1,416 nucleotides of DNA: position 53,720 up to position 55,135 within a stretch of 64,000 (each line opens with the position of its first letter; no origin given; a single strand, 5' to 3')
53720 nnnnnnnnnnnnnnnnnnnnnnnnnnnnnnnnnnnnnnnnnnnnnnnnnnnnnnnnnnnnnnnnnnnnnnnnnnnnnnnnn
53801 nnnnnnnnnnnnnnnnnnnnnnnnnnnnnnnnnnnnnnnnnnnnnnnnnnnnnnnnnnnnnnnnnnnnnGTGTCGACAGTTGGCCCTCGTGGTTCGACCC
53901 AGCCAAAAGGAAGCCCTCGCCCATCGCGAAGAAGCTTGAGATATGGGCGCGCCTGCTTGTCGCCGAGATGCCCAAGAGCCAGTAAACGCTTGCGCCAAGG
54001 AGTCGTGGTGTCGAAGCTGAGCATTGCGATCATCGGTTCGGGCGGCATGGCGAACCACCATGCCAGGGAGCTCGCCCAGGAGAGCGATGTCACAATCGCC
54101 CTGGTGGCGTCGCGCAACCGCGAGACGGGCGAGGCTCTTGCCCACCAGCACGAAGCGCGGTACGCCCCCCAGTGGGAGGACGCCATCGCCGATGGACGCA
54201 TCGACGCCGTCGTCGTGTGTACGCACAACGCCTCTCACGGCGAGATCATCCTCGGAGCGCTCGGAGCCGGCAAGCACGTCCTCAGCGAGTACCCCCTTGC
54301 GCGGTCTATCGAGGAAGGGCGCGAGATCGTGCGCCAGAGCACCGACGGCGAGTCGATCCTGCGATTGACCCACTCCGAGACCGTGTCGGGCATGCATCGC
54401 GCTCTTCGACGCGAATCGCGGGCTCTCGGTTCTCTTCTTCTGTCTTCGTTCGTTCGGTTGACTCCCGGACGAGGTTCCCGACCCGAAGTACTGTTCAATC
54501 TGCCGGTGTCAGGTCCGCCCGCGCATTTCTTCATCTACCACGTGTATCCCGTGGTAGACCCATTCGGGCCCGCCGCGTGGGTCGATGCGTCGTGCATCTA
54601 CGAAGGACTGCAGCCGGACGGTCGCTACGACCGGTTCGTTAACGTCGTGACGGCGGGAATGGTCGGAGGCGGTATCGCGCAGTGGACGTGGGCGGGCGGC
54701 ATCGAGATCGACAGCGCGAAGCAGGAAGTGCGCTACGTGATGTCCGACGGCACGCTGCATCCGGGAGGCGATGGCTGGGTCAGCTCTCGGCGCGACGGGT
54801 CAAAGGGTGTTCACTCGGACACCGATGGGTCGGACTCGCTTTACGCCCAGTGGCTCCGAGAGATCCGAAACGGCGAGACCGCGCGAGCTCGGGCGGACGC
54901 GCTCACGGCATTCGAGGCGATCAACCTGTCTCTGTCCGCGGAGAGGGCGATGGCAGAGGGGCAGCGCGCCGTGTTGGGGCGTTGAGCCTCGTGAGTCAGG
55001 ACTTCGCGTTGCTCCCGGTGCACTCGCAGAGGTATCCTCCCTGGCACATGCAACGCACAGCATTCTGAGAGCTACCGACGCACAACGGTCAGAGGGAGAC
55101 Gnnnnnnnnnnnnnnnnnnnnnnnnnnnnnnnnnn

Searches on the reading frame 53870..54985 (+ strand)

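Call 81: search_protein_families(library=pfam, proteins=[window:53870-54985:+], max_evalue=1)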
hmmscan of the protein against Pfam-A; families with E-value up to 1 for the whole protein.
window:53870-54985:+ (371 aa): 10 families
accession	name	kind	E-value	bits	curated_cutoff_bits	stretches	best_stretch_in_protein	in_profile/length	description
PF01408.29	GFO_IDH_MocA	-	3.4e-22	79.8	24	1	51-157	2-109/120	Oxidoreductase family, NAD-binding Rossmann fold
PF03447.22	NAD_binding_3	-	2.4e-05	25.5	24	1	56-139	1-87/116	Homoserine dehydrogenase, NAD binding domain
PF03807.23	F420_oxidored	-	9.9e-05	23.3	21.6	1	52-127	2-76/94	NADP oxidoreductase coenzyme F420-dependent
PF01488.26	Shikimate_DH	-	0.00031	21.3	24.3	1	47-119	10-84/138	Shikimate / quinate 5-dehydrogenase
PF03435.24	Sacchrp_dh_NADP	-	0.0014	19.4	25.1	1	52-136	1-94/129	Saccharopine dehydrogenase NADP binding domain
PF01118.30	Semialdhyde_dh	-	0.0072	17.2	26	1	52-138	2-94/121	Semialdehyde dehydrogenase, NAD binding domain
PF13241.12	NAD_binding_7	-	0.019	16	22.1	1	48-125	6-76/104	Putative NAD(P)-binding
PF02844.21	GARS_N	-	0.038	15.1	29.5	1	51-118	2-70/100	Phosphoribosylglycinamide synthetase, N domain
PF02558.23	ApbA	-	0.17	12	22.2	1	52-122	1-78/150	Ketopantoate reductase PanE/ApbA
PF02737.24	3HCDH_N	-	0.22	11.8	22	0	52-111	2-55/180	3-hydroxyacyl-CoA dehydrogenase, NAD binding domain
